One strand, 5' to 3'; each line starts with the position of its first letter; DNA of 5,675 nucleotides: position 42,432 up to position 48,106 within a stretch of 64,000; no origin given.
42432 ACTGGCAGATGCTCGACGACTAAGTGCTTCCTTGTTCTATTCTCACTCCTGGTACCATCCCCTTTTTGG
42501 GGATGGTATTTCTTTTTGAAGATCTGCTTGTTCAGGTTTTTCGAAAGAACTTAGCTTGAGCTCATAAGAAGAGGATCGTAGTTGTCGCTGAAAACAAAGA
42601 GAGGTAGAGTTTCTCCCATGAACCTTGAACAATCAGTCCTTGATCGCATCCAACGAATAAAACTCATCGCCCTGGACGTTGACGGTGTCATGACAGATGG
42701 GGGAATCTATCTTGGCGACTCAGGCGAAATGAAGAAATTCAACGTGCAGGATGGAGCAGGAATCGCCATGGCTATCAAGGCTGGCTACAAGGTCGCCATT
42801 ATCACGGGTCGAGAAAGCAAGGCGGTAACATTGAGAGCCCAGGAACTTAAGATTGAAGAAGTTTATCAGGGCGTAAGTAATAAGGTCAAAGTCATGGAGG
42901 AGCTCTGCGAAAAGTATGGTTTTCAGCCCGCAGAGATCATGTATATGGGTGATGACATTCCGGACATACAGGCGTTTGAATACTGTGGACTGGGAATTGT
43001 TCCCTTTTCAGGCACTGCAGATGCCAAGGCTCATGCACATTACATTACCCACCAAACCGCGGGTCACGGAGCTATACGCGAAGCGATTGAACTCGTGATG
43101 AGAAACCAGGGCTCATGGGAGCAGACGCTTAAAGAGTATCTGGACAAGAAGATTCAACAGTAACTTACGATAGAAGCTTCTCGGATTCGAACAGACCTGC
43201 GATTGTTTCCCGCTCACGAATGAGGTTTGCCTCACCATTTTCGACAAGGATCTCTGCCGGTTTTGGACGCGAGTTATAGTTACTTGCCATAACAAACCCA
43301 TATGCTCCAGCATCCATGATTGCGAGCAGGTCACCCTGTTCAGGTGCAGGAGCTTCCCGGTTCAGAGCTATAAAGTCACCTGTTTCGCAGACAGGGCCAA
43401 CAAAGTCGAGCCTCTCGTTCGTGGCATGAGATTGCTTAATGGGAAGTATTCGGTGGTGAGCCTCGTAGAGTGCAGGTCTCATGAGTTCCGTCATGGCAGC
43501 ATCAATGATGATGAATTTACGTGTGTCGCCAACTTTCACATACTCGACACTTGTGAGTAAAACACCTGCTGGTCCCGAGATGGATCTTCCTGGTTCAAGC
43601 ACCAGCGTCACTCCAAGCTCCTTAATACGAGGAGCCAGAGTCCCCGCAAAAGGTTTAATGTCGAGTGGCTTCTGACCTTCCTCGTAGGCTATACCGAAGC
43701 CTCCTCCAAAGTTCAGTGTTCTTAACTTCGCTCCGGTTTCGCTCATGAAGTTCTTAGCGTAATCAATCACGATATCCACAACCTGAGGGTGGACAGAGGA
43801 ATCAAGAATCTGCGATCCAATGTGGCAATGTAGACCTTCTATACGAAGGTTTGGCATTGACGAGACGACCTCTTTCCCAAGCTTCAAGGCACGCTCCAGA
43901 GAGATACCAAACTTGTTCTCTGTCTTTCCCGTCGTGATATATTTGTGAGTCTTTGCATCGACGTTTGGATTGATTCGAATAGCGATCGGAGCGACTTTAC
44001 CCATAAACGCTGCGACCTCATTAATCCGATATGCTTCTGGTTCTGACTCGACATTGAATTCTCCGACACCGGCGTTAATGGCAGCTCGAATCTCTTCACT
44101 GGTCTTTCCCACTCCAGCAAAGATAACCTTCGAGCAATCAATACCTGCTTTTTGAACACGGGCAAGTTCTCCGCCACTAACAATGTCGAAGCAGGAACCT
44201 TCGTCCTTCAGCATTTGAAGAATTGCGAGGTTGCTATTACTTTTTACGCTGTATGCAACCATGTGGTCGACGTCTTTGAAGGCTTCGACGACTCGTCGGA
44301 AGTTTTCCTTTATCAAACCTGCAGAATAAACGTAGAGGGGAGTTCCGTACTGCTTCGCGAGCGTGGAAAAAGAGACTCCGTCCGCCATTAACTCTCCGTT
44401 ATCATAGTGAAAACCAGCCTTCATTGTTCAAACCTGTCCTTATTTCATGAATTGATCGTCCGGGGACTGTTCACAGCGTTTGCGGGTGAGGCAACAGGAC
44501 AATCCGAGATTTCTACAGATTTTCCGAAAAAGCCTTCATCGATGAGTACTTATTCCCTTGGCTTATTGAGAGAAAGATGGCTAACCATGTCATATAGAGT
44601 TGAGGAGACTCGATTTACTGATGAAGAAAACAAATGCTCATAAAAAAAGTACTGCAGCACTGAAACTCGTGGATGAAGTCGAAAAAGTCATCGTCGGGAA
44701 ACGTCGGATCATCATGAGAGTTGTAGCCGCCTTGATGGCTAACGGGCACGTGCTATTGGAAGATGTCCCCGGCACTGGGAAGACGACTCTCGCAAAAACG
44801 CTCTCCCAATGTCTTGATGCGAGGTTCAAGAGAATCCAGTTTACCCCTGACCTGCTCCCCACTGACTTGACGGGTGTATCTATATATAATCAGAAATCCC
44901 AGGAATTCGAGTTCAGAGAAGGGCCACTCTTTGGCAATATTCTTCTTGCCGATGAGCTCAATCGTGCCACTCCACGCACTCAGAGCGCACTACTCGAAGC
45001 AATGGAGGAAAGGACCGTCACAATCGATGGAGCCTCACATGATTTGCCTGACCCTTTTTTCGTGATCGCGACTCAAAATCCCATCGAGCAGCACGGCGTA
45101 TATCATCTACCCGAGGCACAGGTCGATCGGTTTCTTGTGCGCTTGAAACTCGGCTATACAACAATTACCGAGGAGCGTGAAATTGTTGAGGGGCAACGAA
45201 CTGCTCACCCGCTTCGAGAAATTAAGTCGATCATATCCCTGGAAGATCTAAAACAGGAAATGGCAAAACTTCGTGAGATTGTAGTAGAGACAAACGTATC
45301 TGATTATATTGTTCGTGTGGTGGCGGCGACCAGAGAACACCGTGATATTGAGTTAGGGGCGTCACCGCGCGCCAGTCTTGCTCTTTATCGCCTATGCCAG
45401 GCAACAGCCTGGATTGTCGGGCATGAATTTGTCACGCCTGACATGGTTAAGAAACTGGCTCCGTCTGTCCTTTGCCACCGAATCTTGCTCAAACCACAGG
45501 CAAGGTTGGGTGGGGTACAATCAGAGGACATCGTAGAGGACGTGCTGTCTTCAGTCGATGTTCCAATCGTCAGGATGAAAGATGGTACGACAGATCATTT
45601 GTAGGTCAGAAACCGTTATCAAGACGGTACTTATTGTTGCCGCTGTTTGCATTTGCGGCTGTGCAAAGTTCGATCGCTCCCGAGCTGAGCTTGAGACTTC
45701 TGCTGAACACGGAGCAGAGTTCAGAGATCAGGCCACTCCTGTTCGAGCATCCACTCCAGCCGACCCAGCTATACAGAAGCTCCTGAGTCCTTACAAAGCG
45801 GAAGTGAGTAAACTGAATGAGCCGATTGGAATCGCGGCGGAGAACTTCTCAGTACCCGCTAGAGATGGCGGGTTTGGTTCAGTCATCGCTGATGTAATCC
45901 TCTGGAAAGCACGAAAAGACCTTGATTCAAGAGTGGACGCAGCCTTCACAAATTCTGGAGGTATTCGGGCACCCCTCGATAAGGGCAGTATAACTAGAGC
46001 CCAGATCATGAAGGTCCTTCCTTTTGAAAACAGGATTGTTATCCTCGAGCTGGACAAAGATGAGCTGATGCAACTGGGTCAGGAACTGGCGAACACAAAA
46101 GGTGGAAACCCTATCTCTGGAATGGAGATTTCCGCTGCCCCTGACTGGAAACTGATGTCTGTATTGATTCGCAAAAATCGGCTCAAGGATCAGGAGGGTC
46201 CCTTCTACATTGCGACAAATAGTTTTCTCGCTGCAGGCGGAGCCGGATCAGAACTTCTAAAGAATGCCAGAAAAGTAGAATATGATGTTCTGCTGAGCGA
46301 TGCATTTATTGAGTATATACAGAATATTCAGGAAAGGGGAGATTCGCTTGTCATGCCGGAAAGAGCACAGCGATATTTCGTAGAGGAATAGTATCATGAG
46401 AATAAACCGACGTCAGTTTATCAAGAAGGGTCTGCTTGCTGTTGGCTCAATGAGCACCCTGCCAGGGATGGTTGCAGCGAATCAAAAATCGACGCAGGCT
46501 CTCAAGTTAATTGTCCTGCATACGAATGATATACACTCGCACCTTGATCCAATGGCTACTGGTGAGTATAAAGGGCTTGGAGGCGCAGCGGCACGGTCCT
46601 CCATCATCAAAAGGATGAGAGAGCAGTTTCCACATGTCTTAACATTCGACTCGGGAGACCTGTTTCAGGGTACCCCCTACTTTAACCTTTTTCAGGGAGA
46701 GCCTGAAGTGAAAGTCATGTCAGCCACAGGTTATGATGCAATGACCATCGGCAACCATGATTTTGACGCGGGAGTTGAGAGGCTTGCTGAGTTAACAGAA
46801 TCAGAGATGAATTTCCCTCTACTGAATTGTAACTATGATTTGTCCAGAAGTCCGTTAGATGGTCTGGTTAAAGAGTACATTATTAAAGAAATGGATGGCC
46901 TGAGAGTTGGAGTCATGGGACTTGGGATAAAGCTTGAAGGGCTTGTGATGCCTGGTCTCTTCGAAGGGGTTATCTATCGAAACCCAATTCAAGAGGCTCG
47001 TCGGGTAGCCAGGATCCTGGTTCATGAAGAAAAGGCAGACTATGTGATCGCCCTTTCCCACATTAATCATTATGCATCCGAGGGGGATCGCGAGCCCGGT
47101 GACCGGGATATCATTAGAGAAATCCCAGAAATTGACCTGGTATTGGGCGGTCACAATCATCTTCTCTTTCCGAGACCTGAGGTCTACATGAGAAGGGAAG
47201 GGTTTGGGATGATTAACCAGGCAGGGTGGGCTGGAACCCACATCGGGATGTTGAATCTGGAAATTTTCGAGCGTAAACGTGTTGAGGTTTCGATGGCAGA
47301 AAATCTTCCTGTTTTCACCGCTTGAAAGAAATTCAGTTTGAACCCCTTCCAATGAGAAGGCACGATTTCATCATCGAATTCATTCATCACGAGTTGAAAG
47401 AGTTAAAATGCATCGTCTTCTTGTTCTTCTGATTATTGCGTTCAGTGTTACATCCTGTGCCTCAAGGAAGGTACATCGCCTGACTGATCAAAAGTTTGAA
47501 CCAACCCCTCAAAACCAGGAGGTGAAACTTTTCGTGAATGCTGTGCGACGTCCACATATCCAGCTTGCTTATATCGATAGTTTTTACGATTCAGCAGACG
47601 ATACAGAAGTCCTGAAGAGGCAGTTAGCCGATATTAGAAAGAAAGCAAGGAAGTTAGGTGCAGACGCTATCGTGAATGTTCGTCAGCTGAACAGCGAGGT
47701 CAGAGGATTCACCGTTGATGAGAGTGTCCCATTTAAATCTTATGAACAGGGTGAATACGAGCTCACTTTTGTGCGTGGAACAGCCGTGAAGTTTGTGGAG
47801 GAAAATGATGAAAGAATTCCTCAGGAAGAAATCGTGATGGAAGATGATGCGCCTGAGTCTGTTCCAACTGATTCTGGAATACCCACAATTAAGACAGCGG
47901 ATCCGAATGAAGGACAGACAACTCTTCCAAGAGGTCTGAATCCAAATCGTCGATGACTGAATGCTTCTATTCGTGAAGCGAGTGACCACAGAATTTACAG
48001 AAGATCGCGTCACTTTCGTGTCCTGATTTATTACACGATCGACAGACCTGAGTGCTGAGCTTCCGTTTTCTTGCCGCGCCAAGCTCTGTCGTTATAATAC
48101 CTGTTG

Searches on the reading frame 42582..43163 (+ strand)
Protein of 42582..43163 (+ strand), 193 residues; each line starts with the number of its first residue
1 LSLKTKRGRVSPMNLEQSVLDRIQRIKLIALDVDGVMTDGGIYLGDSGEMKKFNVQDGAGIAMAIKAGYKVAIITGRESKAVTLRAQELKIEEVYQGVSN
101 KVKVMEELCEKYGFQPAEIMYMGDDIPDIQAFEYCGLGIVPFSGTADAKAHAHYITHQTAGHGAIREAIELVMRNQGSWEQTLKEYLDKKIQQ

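Call 73: search_protein_families(library=pfam, proteins=[window:42582-43163:+], max_evalue=0.001)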
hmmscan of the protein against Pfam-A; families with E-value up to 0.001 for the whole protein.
window:42582-43163:+ (193 aa): 3 families
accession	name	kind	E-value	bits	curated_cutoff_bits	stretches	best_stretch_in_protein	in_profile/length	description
PF08282.18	Hydrolase_3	-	2.6e-13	50.7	20.9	1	93-163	180-250/255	haloacid dehalogenase-like hydrolase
PF00702.32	Hydrolase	-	3.5e-09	37.8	26.4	1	66-136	112-191/191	haloacid dehalogenase-like hydrolase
PF13419.12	HAD_2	-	3.3e-06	27.8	23.8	1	66-131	93-167/178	Haloacid dehalogenase-like hydrolase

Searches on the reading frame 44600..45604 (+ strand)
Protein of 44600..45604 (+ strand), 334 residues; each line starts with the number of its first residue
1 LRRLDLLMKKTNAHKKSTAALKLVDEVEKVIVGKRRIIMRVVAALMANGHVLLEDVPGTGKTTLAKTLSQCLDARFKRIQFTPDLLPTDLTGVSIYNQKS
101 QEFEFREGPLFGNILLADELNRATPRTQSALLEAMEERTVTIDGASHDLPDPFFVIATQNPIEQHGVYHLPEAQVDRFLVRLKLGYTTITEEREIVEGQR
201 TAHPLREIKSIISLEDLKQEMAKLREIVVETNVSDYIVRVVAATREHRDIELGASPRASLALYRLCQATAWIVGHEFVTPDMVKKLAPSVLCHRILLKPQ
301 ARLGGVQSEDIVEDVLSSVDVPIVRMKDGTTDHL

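Call 73: search_protein_families(library=pfam, proteins=[window:44600-45604:+], max_evalue=0.001)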
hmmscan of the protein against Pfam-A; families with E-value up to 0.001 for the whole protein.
window:44600-45604:+ (334 aa): 9 families
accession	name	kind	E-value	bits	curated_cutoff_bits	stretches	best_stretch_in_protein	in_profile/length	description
PF07726.17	AAA_3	-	1.2e-64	216.5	27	1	50-180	1-131/131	ATPase family associated with various cellular activities (AAA)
PF17863.7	AAA_lid_2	-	5.7e-23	80.9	22.7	1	243-314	2-73/74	AAA lid domain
PF07728.20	AAA_5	-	1.2e-15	58.2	22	1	50-178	1-139/139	AAA domain (dynein-related subfamily)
PF20030.5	bpMoxR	-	3.9e-10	39.6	27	1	23-201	6-183/205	MoxR domain in the MoxR-vWA-beta-propeller ternary systems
PF00493.29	MCM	-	1.6e-07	31.1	23.3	1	45-163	54-175/224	MCM P-loop domain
PF00004.35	AAA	-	1.3e-06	29.4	21.2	1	53-183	3-128/131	ATPase family associated with various cellular activities (AAA)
PF05496.18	RuvB_N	-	2e-05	24.8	27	1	47-142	32-115/159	Holliday junction DNA helicase RuvB P-loop domain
PF01078.27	Mg_chelatase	-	6.6e-05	22.8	20.3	0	32-72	6-46/207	Magnesium chelatase, subunit ChlI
PF00158.32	Sigma54_activat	-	0.00024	21.2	20.2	0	39-160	13-143/168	Sigma-54 interaction domain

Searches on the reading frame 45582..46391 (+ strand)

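Call 73: search_protein_families(library=pfam, proteins=[window:45582-46391:+], max_evalue=0.001)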
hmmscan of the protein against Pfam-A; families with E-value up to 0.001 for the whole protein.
window:45582-46391:+ (269 aa): 1 family
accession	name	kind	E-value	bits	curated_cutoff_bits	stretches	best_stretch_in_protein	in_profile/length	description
PF02872.23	5_nucleotid_C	-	1.1e-16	61.8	23.6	1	85-226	5-156/158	5'-nucleotidase, C-terminal domain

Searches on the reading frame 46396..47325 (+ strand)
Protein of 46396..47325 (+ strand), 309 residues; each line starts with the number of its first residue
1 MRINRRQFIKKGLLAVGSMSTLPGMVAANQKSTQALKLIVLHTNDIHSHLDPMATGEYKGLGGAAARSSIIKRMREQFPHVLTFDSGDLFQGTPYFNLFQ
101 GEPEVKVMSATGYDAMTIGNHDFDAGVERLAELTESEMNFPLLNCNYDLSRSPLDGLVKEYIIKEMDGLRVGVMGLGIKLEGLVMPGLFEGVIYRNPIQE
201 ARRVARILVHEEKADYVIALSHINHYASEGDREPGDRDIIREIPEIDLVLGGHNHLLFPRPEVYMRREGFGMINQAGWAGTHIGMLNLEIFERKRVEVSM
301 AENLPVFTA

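Call 73: search_protein_families(library=pfam, proteins=[window:46396-47325:+], max_evalue=0.001)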
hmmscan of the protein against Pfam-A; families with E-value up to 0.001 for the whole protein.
window:46396-47325:+ (309 aa): 1 family
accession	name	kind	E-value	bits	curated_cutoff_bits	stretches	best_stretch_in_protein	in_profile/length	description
PF00149.33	Metallophos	-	1.5e-13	52.1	21.5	1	40-255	3-189/191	Calcineurin-like phosphoesterase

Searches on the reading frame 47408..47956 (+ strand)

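Call 72: search_protein_families(library=pfam, proteins=[window:47408-47956:+], max_evalue=0.001)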
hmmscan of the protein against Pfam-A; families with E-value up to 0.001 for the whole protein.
window:47408-47956:+ (182 aa): 1 family
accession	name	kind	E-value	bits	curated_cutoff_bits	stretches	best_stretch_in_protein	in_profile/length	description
PF13698.11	DUF4156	-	0.0009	20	28.9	0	64-112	41-88/90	Domain of unknown function (DUF4156)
